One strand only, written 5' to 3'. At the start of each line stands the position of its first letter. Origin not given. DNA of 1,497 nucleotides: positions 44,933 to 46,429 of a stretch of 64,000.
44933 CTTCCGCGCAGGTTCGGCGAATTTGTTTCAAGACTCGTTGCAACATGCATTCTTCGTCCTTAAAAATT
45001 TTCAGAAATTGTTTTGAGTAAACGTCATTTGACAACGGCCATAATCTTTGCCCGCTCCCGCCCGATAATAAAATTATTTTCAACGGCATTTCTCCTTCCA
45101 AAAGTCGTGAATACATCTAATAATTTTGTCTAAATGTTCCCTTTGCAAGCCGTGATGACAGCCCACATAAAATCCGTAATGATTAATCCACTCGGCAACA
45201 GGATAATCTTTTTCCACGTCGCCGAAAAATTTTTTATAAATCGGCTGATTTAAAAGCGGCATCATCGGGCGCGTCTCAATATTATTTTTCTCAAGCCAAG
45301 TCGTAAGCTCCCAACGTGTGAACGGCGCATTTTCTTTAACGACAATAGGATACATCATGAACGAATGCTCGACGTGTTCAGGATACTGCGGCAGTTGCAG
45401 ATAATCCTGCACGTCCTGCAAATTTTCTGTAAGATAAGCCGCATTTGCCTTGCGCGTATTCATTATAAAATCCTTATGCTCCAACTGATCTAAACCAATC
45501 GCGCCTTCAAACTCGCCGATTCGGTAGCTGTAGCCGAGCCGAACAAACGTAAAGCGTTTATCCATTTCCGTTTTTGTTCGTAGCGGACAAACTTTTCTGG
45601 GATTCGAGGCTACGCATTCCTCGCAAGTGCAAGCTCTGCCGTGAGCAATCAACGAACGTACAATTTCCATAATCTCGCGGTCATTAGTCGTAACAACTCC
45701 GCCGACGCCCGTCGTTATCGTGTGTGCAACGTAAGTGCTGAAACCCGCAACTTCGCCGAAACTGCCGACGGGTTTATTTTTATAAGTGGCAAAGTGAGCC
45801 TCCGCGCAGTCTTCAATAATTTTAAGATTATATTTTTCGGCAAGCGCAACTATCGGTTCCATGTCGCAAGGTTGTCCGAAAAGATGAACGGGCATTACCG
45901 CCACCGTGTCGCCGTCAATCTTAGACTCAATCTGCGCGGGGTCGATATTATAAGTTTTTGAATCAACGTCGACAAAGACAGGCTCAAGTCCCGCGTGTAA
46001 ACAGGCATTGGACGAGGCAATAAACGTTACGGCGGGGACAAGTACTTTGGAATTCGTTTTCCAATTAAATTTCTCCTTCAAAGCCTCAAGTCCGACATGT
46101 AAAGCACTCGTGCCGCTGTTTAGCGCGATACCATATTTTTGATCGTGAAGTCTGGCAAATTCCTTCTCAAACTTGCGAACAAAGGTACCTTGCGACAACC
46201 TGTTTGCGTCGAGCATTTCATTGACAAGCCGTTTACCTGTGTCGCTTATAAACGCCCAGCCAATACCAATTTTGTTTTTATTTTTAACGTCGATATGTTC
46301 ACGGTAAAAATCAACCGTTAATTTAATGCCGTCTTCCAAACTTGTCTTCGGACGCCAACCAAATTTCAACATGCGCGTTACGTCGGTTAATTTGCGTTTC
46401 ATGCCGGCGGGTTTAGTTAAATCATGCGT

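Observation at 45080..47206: Fused ColC-like synthase / 3-dehydratase with His-for-Lys and a Cys cluster: a colitose-type 3,6-dideoxyhexose pathway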

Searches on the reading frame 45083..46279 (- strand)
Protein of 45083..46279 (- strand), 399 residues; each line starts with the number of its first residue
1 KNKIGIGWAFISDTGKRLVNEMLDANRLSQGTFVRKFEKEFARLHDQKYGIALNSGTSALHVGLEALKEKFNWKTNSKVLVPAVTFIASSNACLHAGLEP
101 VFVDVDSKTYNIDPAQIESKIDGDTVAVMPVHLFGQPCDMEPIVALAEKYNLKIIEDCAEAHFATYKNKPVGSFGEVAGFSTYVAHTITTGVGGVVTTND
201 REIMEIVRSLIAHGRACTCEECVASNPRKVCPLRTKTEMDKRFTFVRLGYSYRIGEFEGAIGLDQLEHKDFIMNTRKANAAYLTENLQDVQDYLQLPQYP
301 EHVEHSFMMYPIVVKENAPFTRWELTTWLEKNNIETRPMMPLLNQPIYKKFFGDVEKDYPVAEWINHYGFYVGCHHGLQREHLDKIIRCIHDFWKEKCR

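Call 7: search_solved_structures(query=window:45083-46270:-, show_alignments=5, max_evalue=1e-40)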
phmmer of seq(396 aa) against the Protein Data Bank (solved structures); distinct sequences matched with E-value up to 1e-40: 18.
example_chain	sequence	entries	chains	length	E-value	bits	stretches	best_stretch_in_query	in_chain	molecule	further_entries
3bn1_A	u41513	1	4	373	5e-57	196.6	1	16-210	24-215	Perosamine synthetase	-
3dr7_A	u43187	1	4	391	6.2e-57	196.3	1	16-210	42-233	Putative perosamine synthetase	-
3dr4_A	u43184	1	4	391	8.4e-57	195.9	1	16-209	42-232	Putative perosamine synthetase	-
3bcx_A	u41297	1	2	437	2.8e-56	194.1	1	19-391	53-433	CDP-6-deoxy-L-threo-D-glycero-4-hexulose-3-dehydrase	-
3bb8_A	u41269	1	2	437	5e-55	190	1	19-391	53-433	CDP-4-keto-6-deoxy-D-glucose-3-dehydrase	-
7b0m_AAA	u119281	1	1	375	3.3e-46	161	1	12-212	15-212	Sugar aminotransferase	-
2gms_A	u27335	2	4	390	4.3e-46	160.6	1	13-374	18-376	Putative pyridoxamine 5-phosphate-dependent dehydrase, Wbdk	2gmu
3b8x_A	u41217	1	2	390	3.9e-45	157.4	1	13-374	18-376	Pyridoxamine 5-phosphate-dependent dehydrase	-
3frk_A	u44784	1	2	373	4.3e-45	157.3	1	23-211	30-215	QdtB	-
2r0t_A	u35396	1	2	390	7.2e-45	156.6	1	13-374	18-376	Pyridoxamine 5-phosphate-dependent dehydrase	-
7b0d_A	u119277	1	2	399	1e-44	156.1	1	18-212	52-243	Glutamine--scyllo-inositol transaminase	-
3gr9_A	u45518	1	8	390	1.8e-44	155.3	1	13-374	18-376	ColD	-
7l7x_AAA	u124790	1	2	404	1.1e-42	149.3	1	16-316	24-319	DegT/DnrJ/EryC1/StrS aminotransferase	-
2c7t_A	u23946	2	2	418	4.9e-42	147.2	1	5-300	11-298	GLUTAMINE-2-DEOXY-SCYLLO-INOSOSE AMINOTRANSFERASE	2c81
5w71_A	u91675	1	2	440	5.8e-42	147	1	5-300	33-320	L-glutamine:2-deoxy-scyllo-inosose aminotransferase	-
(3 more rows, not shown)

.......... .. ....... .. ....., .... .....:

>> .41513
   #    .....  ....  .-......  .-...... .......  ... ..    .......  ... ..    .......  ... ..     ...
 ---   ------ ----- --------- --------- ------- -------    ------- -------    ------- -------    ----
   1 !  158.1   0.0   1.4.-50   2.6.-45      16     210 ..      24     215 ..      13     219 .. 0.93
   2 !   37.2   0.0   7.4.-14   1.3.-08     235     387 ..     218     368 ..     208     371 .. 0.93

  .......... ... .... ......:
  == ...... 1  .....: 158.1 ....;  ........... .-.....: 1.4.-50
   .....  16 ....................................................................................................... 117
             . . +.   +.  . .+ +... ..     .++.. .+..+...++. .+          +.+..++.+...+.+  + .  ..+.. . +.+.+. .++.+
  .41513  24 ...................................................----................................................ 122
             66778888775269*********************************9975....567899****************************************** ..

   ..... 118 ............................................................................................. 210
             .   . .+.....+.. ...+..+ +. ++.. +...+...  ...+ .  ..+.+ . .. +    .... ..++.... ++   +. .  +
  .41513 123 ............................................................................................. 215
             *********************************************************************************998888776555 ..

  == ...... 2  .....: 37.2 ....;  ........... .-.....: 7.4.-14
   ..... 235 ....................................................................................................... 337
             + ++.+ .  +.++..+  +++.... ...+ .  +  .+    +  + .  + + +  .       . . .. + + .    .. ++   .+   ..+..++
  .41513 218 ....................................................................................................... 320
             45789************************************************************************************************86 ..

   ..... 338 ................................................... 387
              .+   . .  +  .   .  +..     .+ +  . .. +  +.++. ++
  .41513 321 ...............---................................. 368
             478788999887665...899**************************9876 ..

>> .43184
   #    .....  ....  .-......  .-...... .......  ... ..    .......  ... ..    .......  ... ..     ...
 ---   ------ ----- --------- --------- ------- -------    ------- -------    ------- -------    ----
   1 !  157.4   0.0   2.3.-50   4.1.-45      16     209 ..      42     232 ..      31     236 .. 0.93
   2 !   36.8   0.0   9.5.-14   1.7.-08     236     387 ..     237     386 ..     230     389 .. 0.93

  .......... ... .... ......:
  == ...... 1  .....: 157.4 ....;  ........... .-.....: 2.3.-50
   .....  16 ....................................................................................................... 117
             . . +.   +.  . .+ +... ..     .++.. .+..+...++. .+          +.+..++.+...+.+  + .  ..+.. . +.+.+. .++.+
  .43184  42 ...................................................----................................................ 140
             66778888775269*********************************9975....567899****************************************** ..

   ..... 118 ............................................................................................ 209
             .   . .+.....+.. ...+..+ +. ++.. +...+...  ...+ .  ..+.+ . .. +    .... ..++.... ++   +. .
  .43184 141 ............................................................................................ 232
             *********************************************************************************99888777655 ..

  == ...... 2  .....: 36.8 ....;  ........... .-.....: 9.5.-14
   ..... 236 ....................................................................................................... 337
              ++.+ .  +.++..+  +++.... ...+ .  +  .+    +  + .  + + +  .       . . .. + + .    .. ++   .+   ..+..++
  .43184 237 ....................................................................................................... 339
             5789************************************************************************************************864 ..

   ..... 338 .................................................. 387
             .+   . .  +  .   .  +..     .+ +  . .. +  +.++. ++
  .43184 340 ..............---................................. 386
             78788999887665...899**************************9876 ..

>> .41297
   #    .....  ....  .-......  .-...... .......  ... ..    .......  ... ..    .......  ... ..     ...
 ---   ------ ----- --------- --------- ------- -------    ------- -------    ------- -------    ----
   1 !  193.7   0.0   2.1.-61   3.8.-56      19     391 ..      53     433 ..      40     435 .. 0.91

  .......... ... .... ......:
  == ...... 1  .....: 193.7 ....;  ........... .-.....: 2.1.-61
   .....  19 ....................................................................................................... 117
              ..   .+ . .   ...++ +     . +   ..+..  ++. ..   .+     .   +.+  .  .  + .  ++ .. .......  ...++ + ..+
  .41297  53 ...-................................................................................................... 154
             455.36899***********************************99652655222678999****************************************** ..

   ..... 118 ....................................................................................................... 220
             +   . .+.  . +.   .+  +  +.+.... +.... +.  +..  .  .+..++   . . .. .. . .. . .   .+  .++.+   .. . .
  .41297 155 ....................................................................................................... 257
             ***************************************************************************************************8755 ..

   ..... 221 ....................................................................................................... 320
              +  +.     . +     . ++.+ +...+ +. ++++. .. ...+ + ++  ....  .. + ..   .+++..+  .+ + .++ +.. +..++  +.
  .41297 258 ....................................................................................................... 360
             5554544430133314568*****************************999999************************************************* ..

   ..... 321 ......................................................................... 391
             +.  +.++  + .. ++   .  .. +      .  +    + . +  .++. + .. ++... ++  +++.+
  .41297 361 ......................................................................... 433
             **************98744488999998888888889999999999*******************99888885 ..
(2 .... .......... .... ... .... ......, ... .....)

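Call 23: search_protein_representatives(protein=window:45083-46279:-)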
Query: 399 residues. Proteins with E-value up to 0.001 (for the whole library): 54290; up to 1e-10: 30884; up to 1e-30: 3819. The best 150 are listed.
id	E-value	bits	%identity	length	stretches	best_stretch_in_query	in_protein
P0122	1.1e-119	416.2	49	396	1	2-395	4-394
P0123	6.9e-113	393.8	48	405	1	2-394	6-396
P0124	4.0e-111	388.0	47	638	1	3-394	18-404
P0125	4.1e-111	387.9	47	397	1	2-396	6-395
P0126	7.9e-109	380.4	46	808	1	3-394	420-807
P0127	4.5e-108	377.9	47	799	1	2-396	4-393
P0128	5.0e-108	377.8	48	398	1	3-395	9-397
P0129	5.9e-106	370.9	45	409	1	3-397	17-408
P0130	7.2e-106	370.7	46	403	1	3-393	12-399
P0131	7.8e-105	367.3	46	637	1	2-392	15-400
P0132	2.4e-104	365.7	46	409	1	3-395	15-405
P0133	3.4e-101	355.3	48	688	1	14-395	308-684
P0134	3.5e-99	348.6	47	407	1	4-379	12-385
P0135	3.8e-99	348.5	45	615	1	19-395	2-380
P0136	2.0e-98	346.2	43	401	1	6-394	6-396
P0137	4.4e-98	345.0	44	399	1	2-395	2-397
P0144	1.9e-90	319.9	44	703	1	13-393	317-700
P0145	7.2e-90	318.0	45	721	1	18-396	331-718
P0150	5.8e-86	305.1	40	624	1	9-397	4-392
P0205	2.2e-68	247.2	37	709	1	3-388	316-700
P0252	4.6e-59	216.5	35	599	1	4-393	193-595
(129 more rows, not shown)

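Call 26: search_protein_families(library=pfam, proteins=[P0124, P0126, P0127, P0133, P0135, P0144, P0145, P0150, P0205, P0252], max_evalue=0.00001)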
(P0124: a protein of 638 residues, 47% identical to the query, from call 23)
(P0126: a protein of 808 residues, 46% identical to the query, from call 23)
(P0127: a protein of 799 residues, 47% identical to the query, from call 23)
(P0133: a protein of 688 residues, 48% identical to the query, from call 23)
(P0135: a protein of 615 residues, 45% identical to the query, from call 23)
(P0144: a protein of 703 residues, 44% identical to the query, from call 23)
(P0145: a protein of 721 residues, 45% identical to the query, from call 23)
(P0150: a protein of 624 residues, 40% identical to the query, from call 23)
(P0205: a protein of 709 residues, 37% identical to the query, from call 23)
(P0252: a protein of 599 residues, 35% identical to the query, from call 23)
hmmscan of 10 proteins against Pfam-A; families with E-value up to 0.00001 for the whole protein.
P0124 (638 aa): 1 family
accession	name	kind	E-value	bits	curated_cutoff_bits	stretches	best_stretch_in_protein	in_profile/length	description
PF01041.23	DegT_DnrJ_EryC1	-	1.4e-96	324.3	19.8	1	27-399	4-358/360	DegT/DnrJ/EryC1/StrS aminotransferase family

P0126 (808 aa): 3 families
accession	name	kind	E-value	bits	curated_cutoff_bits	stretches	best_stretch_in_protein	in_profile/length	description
PF01041.23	DegT_DnrJ_EryC1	-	6.6e-89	299.1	19.8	1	432-803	7-359/360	DegT/DnrJ/EryC1/StrS aminotransferase family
PF00535.33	Glycos_transf_2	-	1.5e-23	84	23.3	1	28-185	2-166/168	Glycosyl transferase family 2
PF08241.18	Methyltransf_11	-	8.6e-08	33.2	21.2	1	290-371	2-94/95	Methyltransferase domain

P0127 (799 aa): 5 families
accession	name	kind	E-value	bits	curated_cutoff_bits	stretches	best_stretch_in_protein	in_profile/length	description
PF01041.23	DegT_DnrJ_EryC1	-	4.2e-96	322.8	19.8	1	18-387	8-359/360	DegT/DnrJ/EryC1/StrS aminotransferase family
PF00534.26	Glycos_transf_1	-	2.1e-40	138.5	26.4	1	611-772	11-170/172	Glycosyl transferases group 1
PF13692.12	Glyco_trans_1_4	-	1.7e-32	113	27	1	617-758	3-140/142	Glycosyl transferases group 1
PF01053.26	Cys_Met_Meta_PP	-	1.4e-06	27.5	27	1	34-289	52-268/381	Cys/Met metabolism PLP-dependent enzyme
PF13439.12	Glyco_transf_4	-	3.4e-06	27.6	28.5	0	406-585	1-167/170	Glycosyltransferase Family 4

P0133 (688 aa): 3 families
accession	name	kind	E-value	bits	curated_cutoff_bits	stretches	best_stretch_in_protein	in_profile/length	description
PF01041.23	DegT_DnrJ_EryC1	-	3.2e-89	300.1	19.8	1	307-679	5-359/360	DegT/DnrJ/EryC1/StrS aminotransferase family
PF01370.27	Epimerase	-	1.1e-22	81.1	20.9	1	3-208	1-222/240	NAD dependent epimerase/dehydratase family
PF04321.23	RmlD_sub_bind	-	2.5e-06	27.2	27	1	1-61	1-59/287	RmlD substrate binding domain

P0135 (615 aa): 3 families
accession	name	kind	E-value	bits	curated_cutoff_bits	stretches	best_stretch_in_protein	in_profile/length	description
PF01041.23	DegT_DnrJ_EryC1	-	7.8e-99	331.7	19.8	1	2-375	11-359/360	DegT/DnrJ/EryC1/StrS aminotransferase family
PF00535.33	Glycos_transf_2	-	6.7e-19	68.9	23.3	1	393-550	1-165/168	Glycosyl transferase family 2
PF00155.27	Aminotran_1_2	-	4.2e-07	29.9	19.7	1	7-107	32-147/361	Aminotransferase class I and II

P0144 (703 aa): 3 families
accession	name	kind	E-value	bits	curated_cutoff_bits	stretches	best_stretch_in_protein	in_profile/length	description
PF01041.23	DegT_DnrJ_EryC1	-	2.7e-84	283.9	19.8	1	320-695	9-357/360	DegT/DnrJ/EryC1/StrS aminotransferase family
PF01370.27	Epimerase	-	8.2e-26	91.3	20.9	1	6-222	1-233/240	NAD dependent epimerase/dehydratase family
PF04321.23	RmlD_sub_bind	-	9.7e-08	31.9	27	1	4-103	1-100/287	RmlD substrate binding domain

P0145 (721 aa): 3 families
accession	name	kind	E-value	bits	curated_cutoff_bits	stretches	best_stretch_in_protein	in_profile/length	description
PF01041.23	DegT_DnrJ_EryC1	-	2e-77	261.3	19.8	1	326-712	5-359/360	DegT/DnrJ/EryC1/StrS aminotransferase family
PF01370.27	Epimerase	-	2.7e-22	79.8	20.9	1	4-220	1-221/240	NAD dependent epimerase/dehydratase family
PF16363.11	GDP_Man_Dehyd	-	5.4e-06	26.5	27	1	5-218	1-231/332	GDP-mannose 4,6 dehydratase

P0150 (624 aa): 3 families
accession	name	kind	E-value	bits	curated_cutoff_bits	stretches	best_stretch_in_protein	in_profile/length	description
PF01041.23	DegT_DnrJ_EryC1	-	5e-92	309.3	19.8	1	9-385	6-359/360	DegT/DnrJ/EryC1/StrS aminotransferase family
PF00155.27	Aminotran_1_2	-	3.5e-07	30.2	19.7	1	27-153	40-187/361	Aminotransferase class I and II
PF00535.33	Glycos_transf_2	-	8.2e-07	29.5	23.3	1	405-559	2-165/168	Glycosyl transferase family 2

P0205 (709 aa): 6 families
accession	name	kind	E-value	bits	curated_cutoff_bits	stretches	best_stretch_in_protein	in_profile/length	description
PF01041.23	DegT_DnrJ_EryC1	-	3e-93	313.4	19.8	1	327-701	6-358/360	DegT/DnrJ/EryC1/StrS aminotransferase family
PF04321.23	RmlD_sub_bind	-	4.8e-59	200.2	27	1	3-274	2-273/287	RmlD substrate binding domain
PF01370.27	Epimerase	-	3.4e-20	72.9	20.9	1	4-213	1-239/240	NAD dependent epimerase/dehydratase family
PF16363.11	GDP_Man_Dehyd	-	1.8e-10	41.3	27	1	5-147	1-169/332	GDP-mannose 4,6 dehydratase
PF02719.21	Polysacc_synt_2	-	3e-07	30.3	20.2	1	37-147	56-154/293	Polysaccharide biosynthesis protein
PF01053.26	Cys_Met_Meta_PP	-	6e-07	28.8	27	1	347-468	54-175/381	Cys/Met metabolism PLP-dependent enzyme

P0252 (599 aa): 1 family
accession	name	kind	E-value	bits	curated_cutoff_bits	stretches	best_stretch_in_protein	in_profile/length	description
PF01041.23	DegT_DnrJ_EryC1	-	4.1e-87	293.2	19.8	1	202-591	5-358/360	DegT/DnrJ/EryC1/StrS aminotransferase family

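Call 60: search_solved_structures(query=P0137, show_alignments=0, max_evalue=1e-30)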
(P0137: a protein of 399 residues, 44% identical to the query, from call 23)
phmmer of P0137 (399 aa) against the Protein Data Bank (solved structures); distinct sequences matched with E-value up to 1e-30: 47.
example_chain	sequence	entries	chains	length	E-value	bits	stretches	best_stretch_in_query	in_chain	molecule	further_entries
3bn1_A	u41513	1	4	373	7.6e-70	238.9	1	2-214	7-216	Perosamine synthetase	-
3dr7_A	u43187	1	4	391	9.5e-70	238.6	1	2-214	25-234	Putative perosamine synthetase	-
3dr4_A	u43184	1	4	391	1.3e-69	238.2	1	2-214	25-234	Putative perosamine synthetase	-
3bcx_A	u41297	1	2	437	2.1e-63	217.7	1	14-396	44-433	CDP-6-deoxy-L-threo-D-glycero-4-hexulose-3-dehydrase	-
3bb8_A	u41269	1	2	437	3.7e-62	213.6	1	14-396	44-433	CDP-4-keto-6-deoxy-D-glucose-3-dehydrase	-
7b0d_A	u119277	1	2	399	1.6e-59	205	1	11-215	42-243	Glutamine--scyllo-inositol transaminase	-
7b0m_AAA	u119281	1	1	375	2.3e-57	197.9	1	11-210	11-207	Sugar aminotransferase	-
3frk_A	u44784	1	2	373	2.1e-49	171.7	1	21-214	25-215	QdtB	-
2oga_A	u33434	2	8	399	1.3e-47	165.8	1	14-215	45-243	Transaminase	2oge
2gms_A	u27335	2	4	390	3.3e-47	164.4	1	17-388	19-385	Putative pyridoxamine 5-phosphate-dependent dehydrase, Wbdk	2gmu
7l7x_AAA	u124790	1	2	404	9.9e-47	162.8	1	16-392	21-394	DegT/DnrJ/EryC1/StrS aminotransferase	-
3b8x_A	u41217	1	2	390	1.5e-46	162.2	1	17-388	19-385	Pyridoxamine 5-phosphate-dependent dehydrase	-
2r0t_A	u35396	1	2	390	1.6e-46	162.2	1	17-388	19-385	Pyridoxamine 5-phosphate-dependent dehydrase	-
3gr9_A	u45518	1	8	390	2.4e-46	161.5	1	17-388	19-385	ColD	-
8gyh_B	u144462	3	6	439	3.7e-45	157.6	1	33-215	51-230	DegT/DnrJ/EryC1/StrS family aminotransferase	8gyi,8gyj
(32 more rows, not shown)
